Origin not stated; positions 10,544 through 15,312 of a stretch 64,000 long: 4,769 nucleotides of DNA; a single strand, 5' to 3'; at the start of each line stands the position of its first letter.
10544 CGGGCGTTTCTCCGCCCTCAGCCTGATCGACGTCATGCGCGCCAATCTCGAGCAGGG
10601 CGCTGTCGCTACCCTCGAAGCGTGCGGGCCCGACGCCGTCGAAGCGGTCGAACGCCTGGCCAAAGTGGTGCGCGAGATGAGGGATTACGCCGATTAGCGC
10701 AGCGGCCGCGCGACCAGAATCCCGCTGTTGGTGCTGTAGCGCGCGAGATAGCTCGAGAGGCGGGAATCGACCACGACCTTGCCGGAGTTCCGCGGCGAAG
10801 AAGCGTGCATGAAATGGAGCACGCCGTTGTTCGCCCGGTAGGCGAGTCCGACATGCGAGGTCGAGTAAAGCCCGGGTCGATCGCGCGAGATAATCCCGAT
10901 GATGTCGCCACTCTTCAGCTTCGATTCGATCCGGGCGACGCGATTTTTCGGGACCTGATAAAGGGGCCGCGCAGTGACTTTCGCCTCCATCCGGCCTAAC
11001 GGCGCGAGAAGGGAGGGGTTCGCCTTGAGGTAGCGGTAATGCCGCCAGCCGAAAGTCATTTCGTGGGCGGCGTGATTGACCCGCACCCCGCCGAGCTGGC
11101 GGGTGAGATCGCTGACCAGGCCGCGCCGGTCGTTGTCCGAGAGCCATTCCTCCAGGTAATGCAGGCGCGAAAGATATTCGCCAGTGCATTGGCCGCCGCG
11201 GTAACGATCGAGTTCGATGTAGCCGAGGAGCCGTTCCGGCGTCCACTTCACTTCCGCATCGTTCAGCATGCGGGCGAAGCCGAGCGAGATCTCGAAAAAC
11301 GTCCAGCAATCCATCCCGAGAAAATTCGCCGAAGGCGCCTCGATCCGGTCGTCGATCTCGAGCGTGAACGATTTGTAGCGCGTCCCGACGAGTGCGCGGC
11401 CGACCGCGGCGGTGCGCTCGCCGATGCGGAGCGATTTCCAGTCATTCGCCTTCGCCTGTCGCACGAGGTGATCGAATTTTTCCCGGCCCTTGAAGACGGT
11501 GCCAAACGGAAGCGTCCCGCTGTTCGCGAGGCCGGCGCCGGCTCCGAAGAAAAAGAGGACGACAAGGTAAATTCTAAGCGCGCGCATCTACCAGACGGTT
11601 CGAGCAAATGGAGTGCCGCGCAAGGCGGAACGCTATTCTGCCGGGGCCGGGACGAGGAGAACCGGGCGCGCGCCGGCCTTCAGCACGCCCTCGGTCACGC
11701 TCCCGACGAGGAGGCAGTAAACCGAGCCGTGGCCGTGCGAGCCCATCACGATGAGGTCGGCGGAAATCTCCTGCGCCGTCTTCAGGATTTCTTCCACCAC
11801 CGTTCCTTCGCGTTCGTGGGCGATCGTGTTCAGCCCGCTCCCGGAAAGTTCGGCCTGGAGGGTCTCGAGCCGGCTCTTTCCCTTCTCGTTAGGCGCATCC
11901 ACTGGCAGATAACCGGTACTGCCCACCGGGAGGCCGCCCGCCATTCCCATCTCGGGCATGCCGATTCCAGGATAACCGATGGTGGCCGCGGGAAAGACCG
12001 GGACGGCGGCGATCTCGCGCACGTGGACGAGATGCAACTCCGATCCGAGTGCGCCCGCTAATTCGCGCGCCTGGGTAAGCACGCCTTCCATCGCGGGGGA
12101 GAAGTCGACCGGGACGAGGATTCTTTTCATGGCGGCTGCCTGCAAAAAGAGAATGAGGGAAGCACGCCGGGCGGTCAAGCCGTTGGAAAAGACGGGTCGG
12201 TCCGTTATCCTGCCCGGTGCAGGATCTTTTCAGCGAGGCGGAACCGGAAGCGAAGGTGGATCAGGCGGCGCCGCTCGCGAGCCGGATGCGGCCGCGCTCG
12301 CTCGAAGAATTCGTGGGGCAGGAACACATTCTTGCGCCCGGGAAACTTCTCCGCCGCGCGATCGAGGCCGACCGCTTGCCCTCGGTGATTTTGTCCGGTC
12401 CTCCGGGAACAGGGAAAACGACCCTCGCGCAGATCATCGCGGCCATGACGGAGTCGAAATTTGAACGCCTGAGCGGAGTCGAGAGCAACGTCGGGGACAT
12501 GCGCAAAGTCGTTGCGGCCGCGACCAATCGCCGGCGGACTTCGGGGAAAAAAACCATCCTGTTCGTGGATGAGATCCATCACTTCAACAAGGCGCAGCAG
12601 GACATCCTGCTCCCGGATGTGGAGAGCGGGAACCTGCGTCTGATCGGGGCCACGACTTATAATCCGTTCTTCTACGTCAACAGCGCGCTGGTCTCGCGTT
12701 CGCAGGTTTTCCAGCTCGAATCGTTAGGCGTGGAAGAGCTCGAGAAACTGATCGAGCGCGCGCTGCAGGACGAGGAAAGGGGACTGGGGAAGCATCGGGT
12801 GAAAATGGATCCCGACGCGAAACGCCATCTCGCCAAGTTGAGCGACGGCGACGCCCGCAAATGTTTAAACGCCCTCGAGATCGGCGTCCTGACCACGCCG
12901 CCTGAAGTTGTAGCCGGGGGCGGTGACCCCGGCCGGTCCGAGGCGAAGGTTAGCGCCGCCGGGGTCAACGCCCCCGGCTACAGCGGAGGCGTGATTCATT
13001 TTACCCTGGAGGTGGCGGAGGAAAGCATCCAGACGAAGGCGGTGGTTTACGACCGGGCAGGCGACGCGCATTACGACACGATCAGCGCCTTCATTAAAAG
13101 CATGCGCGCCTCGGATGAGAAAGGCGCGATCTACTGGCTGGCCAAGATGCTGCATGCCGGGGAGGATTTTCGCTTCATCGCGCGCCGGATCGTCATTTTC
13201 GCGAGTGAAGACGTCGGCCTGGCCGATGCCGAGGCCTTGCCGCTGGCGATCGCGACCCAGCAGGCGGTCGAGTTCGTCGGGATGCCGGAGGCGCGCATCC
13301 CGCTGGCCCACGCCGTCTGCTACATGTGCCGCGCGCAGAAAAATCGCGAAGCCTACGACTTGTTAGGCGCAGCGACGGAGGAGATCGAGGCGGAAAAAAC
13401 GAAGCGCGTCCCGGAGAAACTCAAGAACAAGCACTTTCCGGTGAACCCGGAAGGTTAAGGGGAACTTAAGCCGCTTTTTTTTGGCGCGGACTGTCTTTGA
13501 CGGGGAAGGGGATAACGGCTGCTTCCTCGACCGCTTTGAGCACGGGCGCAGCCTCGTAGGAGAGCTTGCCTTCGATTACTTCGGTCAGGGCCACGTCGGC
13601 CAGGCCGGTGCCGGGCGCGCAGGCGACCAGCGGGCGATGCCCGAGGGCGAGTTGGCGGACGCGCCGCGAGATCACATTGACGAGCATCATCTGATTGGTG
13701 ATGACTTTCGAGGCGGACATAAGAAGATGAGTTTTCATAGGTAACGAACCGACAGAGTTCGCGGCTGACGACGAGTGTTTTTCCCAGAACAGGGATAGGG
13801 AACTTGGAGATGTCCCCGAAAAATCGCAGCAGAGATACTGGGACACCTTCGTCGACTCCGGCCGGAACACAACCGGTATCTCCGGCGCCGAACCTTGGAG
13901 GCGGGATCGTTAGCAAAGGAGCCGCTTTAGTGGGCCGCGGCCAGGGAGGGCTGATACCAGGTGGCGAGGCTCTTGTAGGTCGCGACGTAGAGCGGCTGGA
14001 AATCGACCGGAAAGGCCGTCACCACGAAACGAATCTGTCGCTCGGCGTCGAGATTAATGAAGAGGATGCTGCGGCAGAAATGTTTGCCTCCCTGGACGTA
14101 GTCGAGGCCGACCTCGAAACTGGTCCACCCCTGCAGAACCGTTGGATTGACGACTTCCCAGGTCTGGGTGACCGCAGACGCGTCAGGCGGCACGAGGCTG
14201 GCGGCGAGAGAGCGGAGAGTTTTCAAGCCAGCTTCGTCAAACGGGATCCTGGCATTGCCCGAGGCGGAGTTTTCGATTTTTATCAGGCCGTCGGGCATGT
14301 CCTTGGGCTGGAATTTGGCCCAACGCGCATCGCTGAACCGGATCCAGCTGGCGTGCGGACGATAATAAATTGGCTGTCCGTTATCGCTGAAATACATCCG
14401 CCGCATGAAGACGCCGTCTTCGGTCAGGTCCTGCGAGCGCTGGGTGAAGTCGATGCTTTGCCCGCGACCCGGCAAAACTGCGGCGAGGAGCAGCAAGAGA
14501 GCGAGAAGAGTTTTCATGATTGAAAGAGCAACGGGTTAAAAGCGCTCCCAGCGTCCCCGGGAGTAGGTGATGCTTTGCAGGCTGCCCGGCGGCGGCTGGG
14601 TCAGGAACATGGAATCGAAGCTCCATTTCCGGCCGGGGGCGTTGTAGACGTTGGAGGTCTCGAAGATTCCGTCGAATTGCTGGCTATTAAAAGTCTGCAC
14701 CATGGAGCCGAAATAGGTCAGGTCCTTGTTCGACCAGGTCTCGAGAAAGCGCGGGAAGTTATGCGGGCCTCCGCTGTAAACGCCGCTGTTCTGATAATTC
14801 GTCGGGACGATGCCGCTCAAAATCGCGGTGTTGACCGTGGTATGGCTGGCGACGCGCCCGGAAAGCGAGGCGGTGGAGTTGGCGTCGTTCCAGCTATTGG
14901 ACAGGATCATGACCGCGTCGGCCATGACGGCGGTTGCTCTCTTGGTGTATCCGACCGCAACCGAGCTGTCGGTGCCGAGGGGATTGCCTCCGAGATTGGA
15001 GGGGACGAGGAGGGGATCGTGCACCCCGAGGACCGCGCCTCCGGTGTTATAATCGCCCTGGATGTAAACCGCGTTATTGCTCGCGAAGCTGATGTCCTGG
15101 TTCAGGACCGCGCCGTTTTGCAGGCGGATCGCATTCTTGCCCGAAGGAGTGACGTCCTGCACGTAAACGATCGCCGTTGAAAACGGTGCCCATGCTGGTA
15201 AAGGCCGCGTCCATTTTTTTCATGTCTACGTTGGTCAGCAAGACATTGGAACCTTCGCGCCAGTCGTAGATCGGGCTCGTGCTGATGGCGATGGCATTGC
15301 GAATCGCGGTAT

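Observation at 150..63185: Hyper-abundant 9-mer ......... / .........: about one copy per kb, strand-symmetric and frame-independent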

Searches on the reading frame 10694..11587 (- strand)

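Call 21: search_protein_families(library=pfam, proteins=[window:10694-11587:-], max_evalue=0.0001)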
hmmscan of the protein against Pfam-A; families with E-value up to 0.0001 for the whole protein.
window:10694-11587:- (297 aa): 1 family
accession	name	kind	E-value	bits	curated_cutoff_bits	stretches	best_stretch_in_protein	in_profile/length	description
PF07313.18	AmiA-like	-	4.4e-28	98.6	27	1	62-283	2-198/202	N-acetylmuramoyl-L-alanine amidase-like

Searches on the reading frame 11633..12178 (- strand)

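Call 21: search_protein_families(library=pfam, proteins=[window:11633-12178:-], max_evalue=0.0001)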
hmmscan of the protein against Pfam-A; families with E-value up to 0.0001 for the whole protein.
window:11633-12178:- (181 aa): 1 family
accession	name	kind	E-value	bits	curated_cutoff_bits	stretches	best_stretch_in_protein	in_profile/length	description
PF00582.32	Usp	-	1.2e-27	97.6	24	2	100-177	59-141/141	Universal stress protein family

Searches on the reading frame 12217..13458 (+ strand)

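Call 21: search_protein_families(library=pfam, proteins=[window:12217-13458:+], max_evalue=0.0001)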
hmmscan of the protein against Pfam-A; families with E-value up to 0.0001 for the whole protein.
window:12217-13458:+ (413 aa): 10 families
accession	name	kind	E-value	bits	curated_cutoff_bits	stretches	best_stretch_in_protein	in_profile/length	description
PF12002.13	MgsA_C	-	1.5e-39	136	27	1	299-407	2-110/167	MgsA AAA+ ATPase C terminal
PF16193.11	AAA_assoc_2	-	2.6e-25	88.9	34.3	1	192-297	2-81/81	AAA C-terminal domain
PF05496.18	RuvB_N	-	2.8e-16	60.1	27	1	24-142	1-115/159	Holliday junction DNA helicase RuvB P-loop domain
PF00004.35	AAA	-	7.4e-16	59.2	21.2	1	57-164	1-125/131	ATPase family associated with various cellular activities (AAA)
PF13191.12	AAA_16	-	5.3e-08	34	32.6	0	32-79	2-50/167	AAA ATPase domain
PF07728.20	AAA_5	-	8.8e-08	32.7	22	1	57-141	2-96/139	AAA domain (dynein-related subfamily)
PF00158.32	Sigma54_activat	-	1.3e-05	25.4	20.2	0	55-148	23-130/168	Sigma-54 interaction domain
PF01078.27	Mg_chelatase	-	1.5e-05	24.9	20.3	0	56-77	24-45/207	Magnesium chelatase, subunit ChlI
PF20720.3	nSTAND3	-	1.8e-05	25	27.2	1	56-120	19-74/155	Novel STAND NTPase 3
PF13173.12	AAA_14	-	5.1e-05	23.7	27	1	57-130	5-81/129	AAA domain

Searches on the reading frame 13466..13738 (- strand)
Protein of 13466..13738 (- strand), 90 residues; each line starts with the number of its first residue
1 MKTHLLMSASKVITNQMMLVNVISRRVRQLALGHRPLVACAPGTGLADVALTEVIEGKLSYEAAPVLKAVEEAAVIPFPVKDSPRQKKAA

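Call 33: search_protein_families(library=ncbifam, proteins=[window:13466-13738:-], max_evalue=0.01)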
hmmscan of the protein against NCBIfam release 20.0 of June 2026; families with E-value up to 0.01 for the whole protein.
window:13466-13738:- (90 aa): 1 family
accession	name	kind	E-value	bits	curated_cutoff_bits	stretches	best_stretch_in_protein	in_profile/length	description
NF001579.0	PRK00392.6-2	equivalog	4.9e-17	61.7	58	1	2-63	4-67/72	DNA-directed RNA polymerase subunit omega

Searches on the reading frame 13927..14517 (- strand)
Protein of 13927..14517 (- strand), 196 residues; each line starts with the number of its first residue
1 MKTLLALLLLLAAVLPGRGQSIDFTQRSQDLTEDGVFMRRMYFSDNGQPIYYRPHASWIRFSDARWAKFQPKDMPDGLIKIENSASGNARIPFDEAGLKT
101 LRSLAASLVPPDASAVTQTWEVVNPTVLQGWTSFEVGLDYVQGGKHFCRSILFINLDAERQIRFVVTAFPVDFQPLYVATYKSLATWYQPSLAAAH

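Call 21: search_protein_families(library=pfam, proteins=[window:13927-14517:-], max_evalue=0.0001)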
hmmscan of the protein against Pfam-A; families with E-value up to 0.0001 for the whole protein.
window:13927-14517:- (196 aa): 0 families

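Call 33: search_protein_families(library=ncbifam, proteins=[window:13927-14517:-], max_evalue=0.01)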
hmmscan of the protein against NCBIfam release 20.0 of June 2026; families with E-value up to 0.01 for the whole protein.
window:13927-14517:- (196 aa): 0 families

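Call 65: search_protein_families(library=pfam, proteins=[window:13927-14517:-], max_evalue=1)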
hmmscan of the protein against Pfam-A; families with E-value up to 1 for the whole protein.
window:13927-14517:- (196 aa): 1 family
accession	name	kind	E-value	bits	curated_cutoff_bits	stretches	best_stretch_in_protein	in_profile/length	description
PF19803.4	DUF6286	-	0.056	14.3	35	1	4-31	1-28/108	Family of unknown function (DUF6286)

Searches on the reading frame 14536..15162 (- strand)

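Call 21: search_protein_families(library=pfam, proteins=[window:14536-15162:-], max_evalue=0.0001)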
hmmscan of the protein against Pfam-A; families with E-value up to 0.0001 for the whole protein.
window:14536-15162:- (208 aa): 0 families

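Call 33: search_protein_families(library=ncbifam, proteins=[window:14536-15162:-], max_evalue=0.01)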
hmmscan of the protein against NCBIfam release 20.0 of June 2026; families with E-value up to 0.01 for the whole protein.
window:14536-15162:- (208 aa): 1 family
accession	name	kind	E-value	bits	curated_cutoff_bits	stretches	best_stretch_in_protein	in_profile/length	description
NF038301.1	EPS_HpsA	equivalog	4.4e-12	44.5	400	1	104-162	1333-1391/1503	hormogonium polysaccharide biosynthesis protein HpsA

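Call 65: search_protein_families(library=pfam, proteins=[window:14536-15162:-], max_evalue=1)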
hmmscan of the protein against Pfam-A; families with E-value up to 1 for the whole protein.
window:14536-15162:- (208 aa): 0 families
